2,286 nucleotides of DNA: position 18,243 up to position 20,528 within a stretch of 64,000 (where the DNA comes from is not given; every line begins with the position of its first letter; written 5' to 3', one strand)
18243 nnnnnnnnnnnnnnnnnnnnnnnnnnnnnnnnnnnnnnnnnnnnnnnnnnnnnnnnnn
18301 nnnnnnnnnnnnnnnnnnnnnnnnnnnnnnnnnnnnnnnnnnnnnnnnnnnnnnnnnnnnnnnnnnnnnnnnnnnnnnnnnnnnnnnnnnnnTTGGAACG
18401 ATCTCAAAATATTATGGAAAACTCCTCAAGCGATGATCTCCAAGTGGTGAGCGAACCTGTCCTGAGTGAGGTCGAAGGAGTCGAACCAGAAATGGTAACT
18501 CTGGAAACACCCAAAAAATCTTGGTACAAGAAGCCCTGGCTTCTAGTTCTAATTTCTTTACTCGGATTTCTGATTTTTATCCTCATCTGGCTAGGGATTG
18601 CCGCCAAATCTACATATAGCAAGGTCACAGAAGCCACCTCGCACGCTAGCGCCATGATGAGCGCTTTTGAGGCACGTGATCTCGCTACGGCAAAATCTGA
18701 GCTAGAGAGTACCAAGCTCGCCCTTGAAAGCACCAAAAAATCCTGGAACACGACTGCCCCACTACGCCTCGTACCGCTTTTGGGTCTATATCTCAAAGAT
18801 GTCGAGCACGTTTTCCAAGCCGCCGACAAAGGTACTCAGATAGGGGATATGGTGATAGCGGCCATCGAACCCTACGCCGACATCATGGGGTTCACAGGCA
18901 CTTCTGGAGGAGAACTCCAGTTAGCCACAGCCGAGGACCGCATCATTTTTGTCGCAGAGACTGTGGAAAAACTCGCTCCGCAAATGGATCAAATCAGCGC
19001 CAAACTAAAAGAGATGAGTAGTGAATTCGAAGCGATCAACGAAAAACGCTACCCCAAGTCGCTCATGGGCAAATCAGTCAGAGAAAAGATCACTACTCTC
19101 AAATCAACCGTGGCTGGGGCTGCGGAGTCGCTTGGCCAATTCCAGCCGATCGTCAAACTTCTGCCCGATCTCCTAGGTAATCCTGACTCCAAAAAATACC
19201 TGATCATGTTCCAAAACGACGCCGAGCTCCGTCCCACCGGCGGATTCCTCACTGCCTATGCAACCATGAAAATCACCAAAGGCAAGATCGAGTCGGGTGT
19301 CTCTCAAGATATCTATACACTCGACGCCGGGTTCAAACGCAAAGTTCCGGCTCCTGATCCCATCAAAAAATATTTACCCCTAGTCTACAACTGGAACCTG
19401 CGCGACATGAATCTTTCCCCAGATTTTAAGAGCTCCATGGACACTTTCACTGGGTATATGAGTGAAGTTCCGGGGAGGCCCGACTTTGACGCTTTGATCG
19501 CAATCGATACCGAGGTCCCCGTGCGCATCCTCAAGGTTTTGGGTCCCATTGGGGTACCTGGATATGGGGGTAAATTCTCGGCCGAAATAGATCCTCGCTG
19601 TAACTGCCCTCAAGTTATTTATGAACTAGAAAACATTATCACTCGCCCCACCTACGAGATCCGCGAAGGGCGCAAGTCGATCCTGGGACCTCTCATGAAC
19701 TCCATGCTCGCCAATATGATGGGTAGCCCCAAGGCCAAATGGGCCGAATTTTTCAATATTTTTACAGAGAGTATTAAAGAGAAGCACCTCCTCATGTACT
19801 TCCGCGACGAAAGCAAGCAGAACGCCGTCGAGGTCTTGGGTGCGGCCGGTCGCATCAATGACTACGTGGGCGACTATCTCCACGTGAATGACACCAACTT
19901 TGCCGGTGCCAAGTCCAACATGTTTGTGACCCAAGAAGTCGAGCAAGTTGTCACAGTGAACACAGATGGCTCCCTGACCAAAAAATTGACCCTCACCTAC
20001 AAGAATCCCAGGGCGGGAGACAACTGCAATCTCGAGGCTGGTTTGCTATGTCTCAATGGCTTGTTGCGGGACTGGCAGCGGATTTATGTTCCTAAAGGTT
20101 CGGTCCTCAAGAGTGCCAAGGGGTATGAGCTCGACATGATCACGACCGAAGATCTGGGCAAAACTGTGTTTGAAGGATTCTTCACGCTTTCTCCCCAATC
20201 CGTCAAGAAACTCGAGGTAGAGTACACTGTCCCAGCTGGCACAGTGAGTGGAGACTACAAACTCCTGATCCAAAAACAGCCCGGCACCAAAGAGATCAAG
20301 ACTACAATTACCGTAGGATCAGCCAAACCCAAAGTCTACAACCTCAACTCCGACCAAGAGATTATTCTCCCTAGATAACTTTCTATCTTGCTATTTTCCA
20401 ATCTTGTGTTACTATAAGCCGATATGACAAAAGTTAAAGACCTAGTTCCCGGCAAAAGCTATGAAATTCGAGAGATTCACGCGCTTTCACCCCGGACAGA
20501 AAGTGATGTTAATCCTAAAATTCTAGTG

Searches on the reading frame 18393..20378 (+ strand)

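Call 46: search_protein_families(library=pfam, proteins=[window:18393-20378:+], max_evalue=0.01)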
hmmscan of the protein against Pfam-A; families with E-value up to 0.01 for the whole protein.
window:18393-20378:+ (661 aa): 1 family
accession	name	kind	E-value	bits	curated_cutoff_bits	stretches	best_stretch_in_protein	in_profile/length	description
PF13196.11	DUF4012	-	5.1e-19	69.6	28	1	267-392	4-127/144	Protein of unknown function (DUF4012)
